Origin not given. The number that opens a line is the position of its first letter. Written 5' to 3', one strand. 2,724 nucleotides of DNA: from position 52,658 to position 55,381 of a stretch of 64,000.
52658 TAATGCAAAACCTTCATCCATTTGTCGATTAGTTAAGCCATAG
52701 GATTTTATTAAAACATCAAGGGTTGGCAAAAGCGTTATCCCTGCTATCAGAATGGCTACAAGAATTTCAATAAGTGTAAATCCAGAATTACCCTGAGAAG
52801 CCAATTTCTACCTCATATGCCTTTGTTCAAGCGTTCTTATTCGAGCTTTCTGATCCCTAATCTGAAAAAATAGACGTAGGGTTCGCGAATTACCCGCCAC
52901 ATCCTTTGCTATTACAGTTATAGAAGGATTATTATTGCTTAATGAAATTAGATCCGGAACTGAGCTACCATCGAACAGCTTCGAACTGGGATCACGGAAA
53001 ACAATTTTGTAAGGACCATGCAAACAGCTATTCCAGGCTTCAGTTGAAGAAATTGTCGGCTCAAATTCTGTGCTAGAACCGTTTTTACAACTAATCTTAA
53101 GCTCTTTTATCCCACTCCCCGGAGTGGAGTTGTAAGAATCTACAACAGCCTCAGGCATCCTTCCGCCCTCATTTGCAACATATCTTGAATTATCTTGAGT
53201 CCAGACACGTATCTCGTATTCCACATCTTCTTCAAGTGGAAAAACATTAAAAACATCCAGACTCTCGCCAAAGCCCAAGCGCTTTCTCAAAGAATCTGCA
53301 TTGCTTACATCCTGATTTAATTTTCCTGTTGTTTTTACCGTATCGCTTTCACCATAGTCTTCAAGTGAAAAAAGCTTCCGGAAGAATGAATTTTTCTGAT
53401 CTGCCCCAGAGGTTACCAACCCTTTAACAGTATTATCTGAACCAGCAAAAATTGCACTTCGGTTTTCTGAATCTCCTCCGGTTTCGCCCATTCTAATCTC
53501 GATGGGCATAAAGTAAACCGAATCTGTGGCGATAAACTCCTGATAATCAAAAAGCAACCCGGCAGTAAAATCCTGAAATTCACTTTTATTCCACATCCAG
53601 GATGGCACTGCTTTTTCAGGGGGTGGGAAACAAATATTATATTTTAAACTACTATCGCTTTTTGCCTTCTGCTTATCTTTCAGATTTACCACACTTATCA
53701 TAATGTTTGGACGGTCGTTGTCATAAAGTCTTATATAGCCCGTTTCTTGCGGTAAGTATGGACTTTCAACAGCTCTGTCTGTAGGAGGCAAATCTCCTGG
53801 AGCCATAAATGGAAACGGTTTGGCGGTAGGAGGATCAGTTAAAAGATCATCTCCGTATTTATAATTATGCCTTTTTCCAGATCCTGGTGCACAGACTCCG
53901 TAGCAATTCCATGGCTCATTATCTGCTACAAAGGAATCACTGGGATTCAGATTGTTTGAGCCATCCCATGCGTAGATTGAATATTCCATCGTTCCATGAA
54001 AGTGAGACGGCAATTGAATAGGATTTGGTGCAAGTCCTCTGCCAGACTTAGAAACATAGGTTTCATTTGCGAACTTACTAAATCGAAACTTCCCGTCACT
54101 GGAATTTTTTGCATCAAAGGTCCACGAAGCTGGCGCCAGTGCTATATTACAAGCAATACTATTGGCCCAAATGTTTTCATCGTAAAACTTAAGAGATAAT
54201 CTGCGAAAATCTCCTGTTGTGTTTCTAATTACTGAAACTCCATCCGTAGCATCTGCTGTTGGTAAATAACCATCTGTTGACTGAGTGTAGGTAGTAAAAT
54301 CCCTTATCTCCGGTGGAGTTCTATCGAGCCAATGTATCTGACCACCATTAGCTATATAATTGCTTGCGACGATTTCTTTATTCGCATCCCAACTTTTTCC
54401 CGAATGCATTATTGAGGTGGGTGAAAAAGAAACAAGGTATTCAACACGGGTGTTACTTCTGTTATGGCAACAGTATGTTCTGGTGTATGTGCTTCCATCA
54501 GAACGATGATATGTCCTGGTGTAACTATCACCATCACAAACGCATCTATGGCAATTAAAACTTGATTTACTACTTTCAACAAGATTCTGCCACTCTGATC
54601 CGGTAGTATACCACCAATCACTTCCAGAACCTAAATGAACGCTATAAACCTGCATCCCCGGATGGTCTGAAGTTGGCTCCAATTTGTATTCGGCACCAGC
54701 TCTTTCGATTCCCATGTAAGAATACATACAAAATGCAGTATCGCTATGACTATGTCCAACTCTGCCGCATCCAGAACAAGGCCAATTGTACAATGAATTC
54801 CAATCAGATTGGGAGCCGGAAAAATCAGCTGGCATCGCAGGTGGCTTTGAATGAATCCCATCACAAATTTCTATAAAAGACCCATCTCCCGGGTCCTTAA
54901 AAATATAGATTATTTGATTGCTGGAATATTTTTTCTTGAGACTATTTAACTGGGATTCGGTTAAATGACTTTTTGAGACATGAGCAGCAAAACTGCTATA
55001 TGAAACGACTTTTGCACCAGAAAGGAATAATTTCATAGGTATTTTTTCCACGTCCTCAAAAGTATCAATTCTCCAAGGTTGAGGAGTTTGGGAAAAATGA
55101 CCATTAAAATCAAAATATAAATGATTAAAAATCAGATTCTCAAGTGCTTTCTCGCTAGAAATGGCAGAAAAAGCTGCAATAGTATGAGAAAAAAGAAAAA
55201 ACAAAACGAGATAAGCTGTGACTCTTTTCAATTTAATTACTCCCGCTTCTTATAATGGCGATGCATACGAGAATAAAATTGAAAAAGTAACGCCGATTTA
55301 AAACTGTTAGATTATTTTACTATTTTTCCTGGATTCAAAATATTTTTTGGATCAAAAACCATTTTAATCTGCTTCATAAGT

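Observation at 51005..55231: Orphan four-gene pilin/pseudopilin operon led by an 807-aa Cys-rich secreted protein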

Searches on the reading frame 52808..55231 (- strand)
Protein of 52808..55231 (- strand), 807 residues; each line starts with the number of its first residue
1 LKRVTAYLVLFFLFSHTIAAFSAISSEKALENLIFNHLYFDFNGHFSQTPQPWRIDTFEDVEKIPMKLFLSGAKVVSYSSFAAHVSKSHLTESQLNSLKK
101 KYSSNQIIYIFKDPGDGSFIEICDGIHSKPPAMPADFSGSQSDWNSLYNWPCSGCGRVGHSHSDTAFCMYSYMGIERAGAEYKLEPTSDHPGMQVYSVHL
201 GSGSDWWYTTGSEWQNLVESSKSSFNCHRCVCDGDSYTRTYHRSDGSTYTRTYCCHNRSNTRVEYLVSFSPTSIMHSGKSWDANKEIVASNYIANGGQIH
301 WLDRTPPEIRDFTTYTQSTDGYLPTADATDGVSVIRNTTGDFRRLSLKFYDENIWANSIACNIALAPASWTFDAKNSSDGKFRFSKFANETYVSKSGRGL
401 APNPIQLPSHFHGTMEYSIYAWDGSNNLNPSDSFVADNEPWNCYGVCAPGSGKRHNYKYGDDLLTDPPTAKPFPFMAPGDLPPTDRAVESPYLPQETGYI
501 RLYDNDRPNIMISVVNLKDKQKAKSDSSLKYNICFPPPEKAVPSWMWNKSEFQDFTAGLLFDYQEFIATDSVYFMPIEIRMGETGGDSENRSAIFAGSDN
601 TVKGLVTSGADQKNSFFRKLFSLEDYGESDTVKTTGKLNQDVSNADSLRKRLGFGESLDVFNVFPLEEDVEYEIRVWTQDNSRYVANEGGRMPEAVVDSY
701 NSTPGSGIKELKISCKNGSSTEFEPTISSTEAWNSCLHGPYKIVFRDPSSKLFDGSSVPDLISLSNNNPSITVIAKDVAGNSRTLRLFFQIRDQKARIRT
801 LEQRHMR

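Call 3: search_protein_families(library=pfam, proteins=[window:52808-55231:-], max_evalue=1)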
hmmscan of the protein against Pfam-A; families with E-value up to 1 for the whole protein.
window:52808-55231:- (807 aa): 2 families
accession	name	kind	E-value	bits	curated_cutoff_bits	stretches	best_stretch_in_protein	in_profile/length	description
PF14054.11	DUF4249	-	0.047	13.7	28.5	1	601-700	17-115/269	Domain of unknown function (DUF4249)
PF23359.1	Lsr2_DNA-bd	-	0.12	12.2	26.9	1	673-701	8-35/37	Lsr2 DNA-binding domain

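Call 4: search_protein_families(library=ncbifam, proteins=[window:52808-55231:-], max_evalue=1)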
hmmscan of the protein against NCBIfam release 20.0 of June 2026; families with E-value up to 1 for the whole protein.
window:52808-55231:- (807 aa): 0 families

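Call 8: find_homologous_proteins(query=window:52808-55231:-)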
Query window:52808-55231:- (807 aa): 3 proteins with E <= 0.001 among 5051 candidates.
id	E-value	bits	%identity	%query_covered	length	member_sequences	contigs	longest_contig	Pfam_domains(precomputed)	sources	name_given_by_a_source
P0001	0.0e+0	1905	100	100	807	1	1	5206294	-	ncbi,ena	-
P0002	1.2e-290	984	53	100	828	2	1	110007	-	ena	-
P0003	1.2e-278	944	52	100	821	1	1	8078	-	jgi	jgi:hypothetical protein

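Call 9: find_encoding_contigs(protein=P0002, flank=10000, max_places=4)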
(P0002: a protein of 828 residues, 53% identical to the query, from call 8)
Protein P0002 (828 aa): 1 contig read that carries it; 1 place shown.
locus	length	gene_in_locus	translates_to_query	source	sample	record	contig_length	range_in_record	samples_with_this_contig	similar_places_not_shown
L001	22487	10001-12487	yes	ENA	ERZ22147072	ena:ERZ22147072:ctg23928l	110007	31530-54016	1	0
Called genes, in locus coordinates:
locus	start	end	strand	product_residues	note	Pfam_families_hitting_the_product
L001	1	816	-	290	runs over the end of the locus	PF00165:HTH_AraC, PF12833:HTH_18, PF00165:HTH_AraC, PF06445:GyrI-like, PF14526:Cass2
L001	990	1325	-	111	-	PF02635:DsrE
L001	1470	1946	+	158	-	PF01978:TrmB (faint), PF12802:MarR_2, PF01047:MarR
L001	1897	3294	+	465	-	PF01554:MatE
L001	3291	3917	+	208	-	PF03741:TerC (faint), PF01810:LysE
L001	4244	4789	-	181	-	PF01209:Ubie_methyltran (faint), PF08241:Methyltransf_11, PF08242:Methyltransf_12 (weak), PF13649:Methyltransf_25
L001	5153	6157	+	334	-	PF00579:tRNA-synt_1b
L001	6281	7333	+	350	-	PF00989:PAS (faint), PF08448:PAS_4 (faint), PF13188:PAS_8 (weak), PF13426:PAS_9, PF08447:PAS_3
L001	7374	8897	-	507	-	PF01564:Spermine_synth, PF13649:Methyltransf_25 (weak)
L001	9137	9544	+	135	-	-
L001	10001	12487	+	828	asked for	-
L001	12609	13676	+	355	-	PF00710:Asparaginase, PF17763:Asparaginase_C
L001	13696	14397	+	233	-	PF24675:NpmA (weak), PF13847:Methyltransf_31, PF02390:Methyltransf_4, PF13649:Methyltransf_25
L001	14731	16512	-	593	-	PF00989:PAS (weak), PF08447:PAS_3 (weak), PF13426:PAS_9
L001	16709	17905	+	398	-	PF04015:DUF362, PF12838:Fer4_7 (weak)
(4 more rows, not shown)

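Call 10: find_encoding_contigs(protein=P0003, flank=10000, max_places=4)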
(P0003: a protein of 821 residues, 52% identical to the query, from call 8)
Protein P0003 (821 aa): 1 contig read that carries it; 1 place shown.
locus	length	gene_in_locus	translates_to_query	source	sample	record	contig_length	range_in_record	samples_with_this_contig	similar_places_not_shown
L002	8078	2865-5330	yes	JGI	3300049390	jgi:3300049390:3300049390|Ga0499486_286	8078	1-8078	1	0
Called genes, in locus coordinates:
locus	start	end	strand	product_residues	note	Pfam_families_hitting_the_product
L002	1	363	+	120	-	?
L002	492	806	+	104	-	-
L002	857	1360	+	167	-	PF12158:DUF3592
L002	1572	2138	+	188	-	PF00578:AhpC-TSA, PF08534:Redoxin, PF02630:SCO1-SenC (faint), PF10417:1-cysPrx_C (weak)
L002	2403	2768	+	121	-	PF09633:DUF2023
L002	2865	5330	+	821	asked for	-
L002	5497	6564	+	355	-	PF00710:Asparaginase, PF17763:Asparaginase_C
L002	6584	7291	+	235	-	PF24675:NpmA (weak), PF02390:Methyltransf_4, PF13847:Methyltransf_31, PF13649:Methyltransf_25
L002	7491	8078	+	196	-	?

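Call 11: find_encoding_contigs(protein=P0001, flank=10000, max_places=2)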
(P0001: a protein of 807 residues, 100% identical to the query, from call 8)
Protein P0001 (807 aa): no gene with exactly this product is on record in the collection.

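Call 34: search_solved_structures(query=A1, max_evalue=10)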
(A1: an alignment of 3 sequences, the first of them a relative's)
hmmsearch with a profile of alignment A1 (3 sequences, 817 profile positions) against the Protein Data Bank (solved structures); distinct sequences matched with E-value up to 10: 0.

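Call 37: search_protein_families(library=phrogs, proteins=[window:52808-55231:-], max_evalue=0.1)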
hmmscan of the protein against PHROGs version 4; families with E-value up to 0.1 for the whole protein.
window:52808-55231:- (807 aa): 1 family
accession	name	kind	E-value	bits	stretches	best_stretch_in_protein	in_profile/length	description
phrog_23681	-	unknown function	0.059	14.6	0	193-242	6-55/93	-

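Call 38: search_protein_representatives(alignment_id=A1)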
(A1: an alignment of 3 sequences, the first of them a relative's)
Query: 3 sequences, 817 profile positions. Proteins with E-value up to 0.001 (for the whole library): 55; up to 1e-10: 45; up to 1e-30: 16. The best 55 are listed.
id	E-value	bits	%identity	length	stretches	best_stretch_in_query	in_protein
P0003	0.0e+00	1688.6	-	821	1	1-817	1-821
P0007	1.6e-123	429.8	-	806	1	15-814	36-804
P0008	1.3e-102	360.6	-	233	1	577-817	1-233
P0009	3.1e-49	184.1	-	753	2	301-814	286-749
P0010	5.5e-46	173.4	-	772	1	398-815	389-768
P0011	7.6e-37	143.1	-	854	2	300-544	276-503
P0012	9.2e-34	132.9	-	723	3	406-689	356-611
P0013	1.0e-33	132.8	-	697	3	401-523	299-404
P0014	1.5e-33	132.2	-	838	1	406-817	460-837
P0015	1.5e-33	132.2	-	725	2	400-527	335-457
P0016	2.1e-33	131.7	-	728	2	399-549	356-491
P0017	2.9e-33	131.3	-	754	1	303-816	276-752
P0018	3.0e-33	131.2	-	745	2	297-544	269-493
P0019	8.6e-33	129.7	-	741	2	622-817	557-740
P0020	1.5e-32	129.0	-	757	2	399-524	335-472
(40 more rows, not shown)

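Call 41: search_protein_families(library=pfam, alignment_id=A5, max_evalue=0.01)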
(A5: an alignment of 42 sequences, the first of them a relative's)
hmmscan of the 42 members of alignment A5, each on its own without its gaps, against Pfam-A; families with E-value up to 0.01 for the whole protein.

A. member 1, P0001 (807 aa): 0 families

B. families by the number of members that match (of 42 scanned): 1 family
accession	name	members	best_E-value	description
PF11907.13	DUF3427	1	0.0054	Domain of unknown function (DUF3427)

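Call 43: find_homologous_proteins(query=A5, max_evalue=0.00001)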
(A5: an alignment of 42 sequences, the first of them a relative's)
Query A5 (42 sequences) (807 aa, profile of the alignment): 3 proteins with E <= 0.00001 among 5772 candidates.
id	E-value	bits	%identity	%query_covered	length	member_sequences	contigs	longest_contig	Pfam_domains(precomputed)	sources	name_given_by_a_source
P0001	6.1e-160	552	100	100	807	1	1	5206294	-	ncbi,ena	-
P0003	1.2e-155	538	52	100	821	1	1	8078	-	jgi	jgi:hypothetical protein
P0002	1.2e-150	522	53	100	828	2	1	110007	-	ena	-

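Call 46: find_related_loci(query=A6, collection=genome_contigs, flank=8000)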
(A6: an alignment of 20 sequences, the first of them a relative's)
Query A6 (725 aa) in genome_contigs; peptide patterns used: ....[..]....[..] (x = any residue, [..] = any of these).
35 stretches matched a pattern; 28 encode a relative of the query (tblastn E <= 1e-3); 28 distinct loci.
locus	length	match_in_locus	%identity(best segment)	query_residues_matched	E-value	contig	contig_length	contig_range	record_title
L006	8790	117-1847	54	142-722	0e+0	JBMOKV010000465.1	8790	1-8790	MAG: Candidatus Rifleibacteriota bacterium isolate Betzabe_MAG007 MAG007_465, whole genome shotgun sequence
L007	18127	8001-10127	47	1-722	0e+0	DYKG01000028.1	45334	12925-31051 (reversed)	MAG TPA_asm: Candidatus Methylomirabilis sp. isolate SulCav_AS07-7_4_47_145 SulCav_AS07_7_700_length_45334_cov_96_072153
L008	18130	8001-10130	46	6-720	0e+0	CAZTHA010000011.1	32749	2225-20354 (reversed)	MAG TPA_asm: uncultured bacterium isolate binchicken_co108_60 genome assembly, contig: NODE_2628_length_32749_cov_6.3200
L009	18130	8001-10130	45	6-720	0e+0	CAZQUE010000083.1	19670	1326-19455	MAG TPA_asm: uncultured bacterium isolate SRP304446_co1_153 genome assembly, contig: NODE_1925_length_19670_cov_13.57578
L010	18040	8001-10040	47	44-722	0e+0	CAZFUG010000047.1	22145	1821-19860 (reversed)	MAG TPA_asm: uncultured bacterium isolate binchicken_co115_14 genome assembly, contig: NODE_3830_length_22145_cov_5.5528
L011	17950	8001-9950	47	71-722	0e+0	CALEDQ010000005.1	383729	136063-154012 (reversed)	MAG TPA_asm: uncultured bacterium isolate SRR3330203_bin.17_CONCOCT_v1.1_MAG genome assembly, contig: ERZ724088.15, whol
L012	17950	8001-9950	47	71-722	0e+0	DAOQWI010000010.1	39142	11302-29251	MAG TPA_asm: Candidatus Ozemobacteraceae bacterium isolate AMR_MDS_1066 NODE_1195_length_39142_cov_7.957045, whole genom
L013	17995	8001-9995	45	73-724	1e-175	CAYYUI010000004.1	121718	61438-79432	MAG TPA_asm: uncultured bacterium isolate SRP192927_co1_848 genome assembly, contig: NODE_82_length_121718_cov_12.585083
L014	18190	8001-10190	42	5-722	2e-172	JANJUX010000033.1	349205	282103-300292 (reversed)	MAG: Candidatus Riflebacteria bacterium isolate RXS2_metabat.bin.35 RXS2_k141_208577, whole genome shotgun sequence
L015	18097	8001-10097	43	44-724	1e-170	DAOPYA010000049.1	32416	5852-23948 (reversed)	MAG TPA_asm: Candidatus Rifleibacterium sp. isolate AMR_MDS_1326 NODE_1291_length_32416_cov_6.990730, whole genome shotg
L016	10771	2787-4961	41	8-723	1e-169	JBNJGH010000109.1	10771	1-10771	MAG: Candidatus Rifleibacteriota bacterium isolate Y22_45dBSe2.bin.2 NODE_5234_length_10771_cov_8.858040, whole genome s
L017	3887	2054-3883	45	70-667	3e-156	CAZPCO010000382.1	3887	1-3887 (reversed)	MAG TPA_asm: uncultured bacterium isolate binchicken_co117_419 genome assembly, contig: NODE_39119_length_3887_cov_5.639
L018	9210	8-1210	50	328-722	4e-119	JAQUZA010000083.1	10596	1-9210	MAG: Candidatus Riflebacteria bacterium isolate STD2_25 NODE_24624_length_10596_cov_3.761391_Sandtown_D2, whole genome s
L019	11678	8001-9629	36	231-722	2e-84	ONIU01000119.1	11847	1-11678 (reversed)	uncultured bacterium isolate RUG334 genome assembly, contig: scaffold_9851, whole genome shotgun sequence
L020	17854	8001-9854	34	128-723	4e-84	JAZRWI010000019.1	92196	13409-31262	MAG: Candidatus Avigastranaerophilus sp. isolate T1900044952_TA20190005.MAGScoT_cleanbin_000022 SGB_3702_k141_1935201, w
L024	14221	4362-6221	30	141-717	5e-54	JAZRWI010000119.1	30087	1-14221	MAG: Candidatus Avigastranaerophilus sp. isolate T1900044952_TA20190005.MAGScoT_cleanbin_000022 SGB_3702_k141_761046, wh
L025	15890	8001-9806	27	134-721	8e-51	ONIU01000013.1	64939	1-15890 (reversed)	uncultured bacterium isolate RUG334 genome assembly, contig: scaffold_693, whole genome shotgun sequence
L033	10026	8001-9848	26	142-719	1e-41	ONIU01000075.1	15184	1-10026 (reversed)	uncultured bacterium isolate RUG334 genome assembly, contig: scaffold_4227, whole genome shotgun sequence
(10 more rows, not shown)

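Call 52: search_protein_families(library=pfam, proteins=[L007:6430-8004:+, L007:12070-13698:+, L007:10235-10843:+, L007:10840-11385:+, L007:11363-12052:+, L007:5296-6237:-, L007:13702-14775:-, L007:14818-15777:+, L007:15780-17903:+, L007:2761-3861:-], max_evalue=0.01)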
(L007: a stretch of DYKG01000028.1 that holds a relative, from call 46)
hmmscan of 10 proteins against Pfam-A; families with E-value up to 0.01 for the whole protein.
L007:6430-8004:+ (524 aa): 15 families
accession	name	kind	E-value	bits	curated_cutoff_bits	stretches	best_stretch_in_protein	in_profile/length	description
PF13428.12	TPR_14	-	4.6e-16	58.1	23.5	0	54-91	2-39/44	Tetratricopeptide repeat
PF07719.23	TPR_2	-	1.6e-13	50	27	0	181-212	3-34/34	Tetratricopeptide repeat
PF13432.12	TPR_16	-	1.2e-11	45.3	32.7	1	235-281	4-50/65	Tetratricopeptide repeat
PF14559.12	TPR_19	-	2.1e-11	44.4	25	1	238-282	1-45/68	Tetratricopeptide repeat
PF00515.34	TPR_1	-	9.2e-08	32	27.8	0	53-85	1-33/34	Tetratricopeptide repeat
PF13174.12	TPR_6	-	1.3e-07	32.2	26.3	0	235-260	7-32/33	Tetratricopeptide repeat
PF13371.12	TPR_9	-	0.00013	22.4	35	1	238-297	5-64/73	Tetratricopeptide repeat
PF13414.12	TPR_11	-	0.00023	21.3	26.8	0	61-89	2-30/42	TPR repeat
PF25062.1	ARM_TT21_N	-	0.00035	20.8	40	0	51-166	98-199/222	Tetratricopeptide repeat protein 21 N-terminal ARM repeat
PF12569.14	NatA_aux_su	-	0.00047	19.7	33.3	0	240-297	16-73/515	N-terminal acetyltransferase A, auxiliary subunit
PF14853.12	Fis1_TPR_C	-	0.0009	19.8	25.3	0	190-222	12-44/53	Fis1 C-terminal tetratricopeptide repeat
PF13424.12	TPR_12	-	0.0026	18.4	30.1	0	177-207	43-73/77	Tetratricopeptide repeat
PF14863.12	Alkyl_sulf_dimr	-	0.0032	18.3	26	0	181-224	71-114/139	Alkyl sulfatase dimerisation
PF13181.12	TPR_8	-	0.0038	17.7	25.7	0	263-285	2-24/34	Tetratricopeptide repeat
PF12895.13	ANAPC3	-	0.006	17.3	27.2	0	235-281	30-75/82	Anaphase-promoting complex, cyclosome, subunit 3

L007:12070-13698:+ (542 aa): 4 families
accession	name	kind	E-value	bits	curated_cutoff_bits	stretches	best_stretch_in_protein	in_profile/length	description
PF00211.25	Guanylate_cyc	-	1.3e-27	97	21.9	1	323-497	8-176/183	Adenylate and Guanylate cyclase catalytic domain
PF13185.12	GAF_2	-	2.1e-06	28.5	28.6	1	122-262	2-135/136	GAF domain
PF13492.12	GAF_3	-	2.5e-06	28.4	27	1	123-264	1-129/129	GAF domain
PF01590.32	GAF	-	0.00096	20.1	22.4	1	123-262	1-133/133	GAF domain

L007:10235-10843:+ (202 aa): 1 family
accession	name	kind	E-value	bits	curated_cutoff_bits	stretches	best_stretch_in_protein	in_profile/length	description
PF07963.17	N_methyl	-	4.8e-06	26.4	21.2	1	18-43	1-26/27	Prokaryotic N-terminal methylation motif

L007:10840-11385:+ (181 aa): 0 families

L007:11363-12052:+ (229 aa): 1 family
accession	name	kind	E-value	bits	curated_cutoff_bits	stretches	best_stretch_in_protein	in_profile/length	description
PF07963.17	N_methyl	-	0.002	18.1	21.2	1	9-27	2-20/27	Prokaryotic N-terminal methylation motif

L007:5296-6237:- (313 aa): 1 family
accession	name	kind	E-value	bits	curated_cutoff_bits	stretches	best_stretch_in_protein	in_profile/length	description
PF01116.26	F_bP_aldolase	-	1.4e-110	369.6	25.5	1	4-312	1-277/277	Fructose-bisphosphate aldolase class-II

L007:13702-14775:- (357 aa): 2 families
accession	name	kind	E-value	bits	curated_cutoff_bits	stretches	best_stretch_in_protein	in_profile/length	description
PF01522.26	Polysacc_deac_1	-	5e-40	136.8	23.1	1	95-208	6-118/124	Polysaccharide deacetylase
PF03065.20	Glyco_hydro_57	-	0.00038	20.3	21.2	1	136-214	89-169/291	Glycosyl hydrolase family 57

L007:14818-15777:+ (319 aa): 0 families

L007:15780-17903:+ (707 aa): 8 families
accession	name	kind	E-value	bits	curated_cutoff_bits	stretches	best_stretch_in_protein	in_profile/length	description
PF02518.31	HATPase_c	-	1.6e-28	99.8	26.4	1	598-704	2-110/111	Histidine kinase-, DNA gyrase B-, and HSP90-like ATPase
PF00512.31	HisKA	-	9.7e-18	64.4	26.9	1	492-554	3-64/66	His Kinase A (phospho-acceptor) domain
PF00672.30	HAMP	-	6.1e-13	49.3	25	1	291-339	4-52/53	HAMP domain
PF14827.12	dCache_3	-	5.7e-06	26.5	25.7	1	50-199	4-171/239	Double sensory domain of two-component sensor kinase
PF02743.24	dCache_1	-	0.00059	19.9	45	1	36-119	3-87/240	Cache domain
PF13426.13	PAS_9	-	0.0054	17.4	27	0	369-474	3-103/103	PAS domain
PF08448.16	PAS_4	-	0.0067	17.1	23.1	0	365-476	3-109/110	PAS fold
PF14501.12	HATPase_c_5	-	0.0088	16.4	22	0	601-691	5-92/102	GHKL domain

L007:2761-3861:- (366 aa): 2 families
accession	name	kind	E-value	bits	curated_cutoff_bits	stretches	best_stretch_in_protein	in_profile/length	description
PF10633.15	NPCBM_assoc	-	0.0001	22.8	24.4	1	65-108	25-68/78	NPCBM-associated, NEW3 domain of alpha-galactosidase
PF13181.12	TPR_8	-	0.0027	18.2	25.7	0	285-316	3-34/34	Tetratricopeptide repeat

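Call 69: find_related_loci(query=A1, collection=metagenome_contigs, flank=6000)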
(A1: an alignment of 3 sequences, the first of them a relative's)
Query A1 (807 aa) in metagenome_contigs; peptide patterns used: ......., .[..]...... (x = any residue, [..] = any of these).
600 stretches matched a pattern, but none encodes a relative of the query by tblastn (E <= 1e-3).
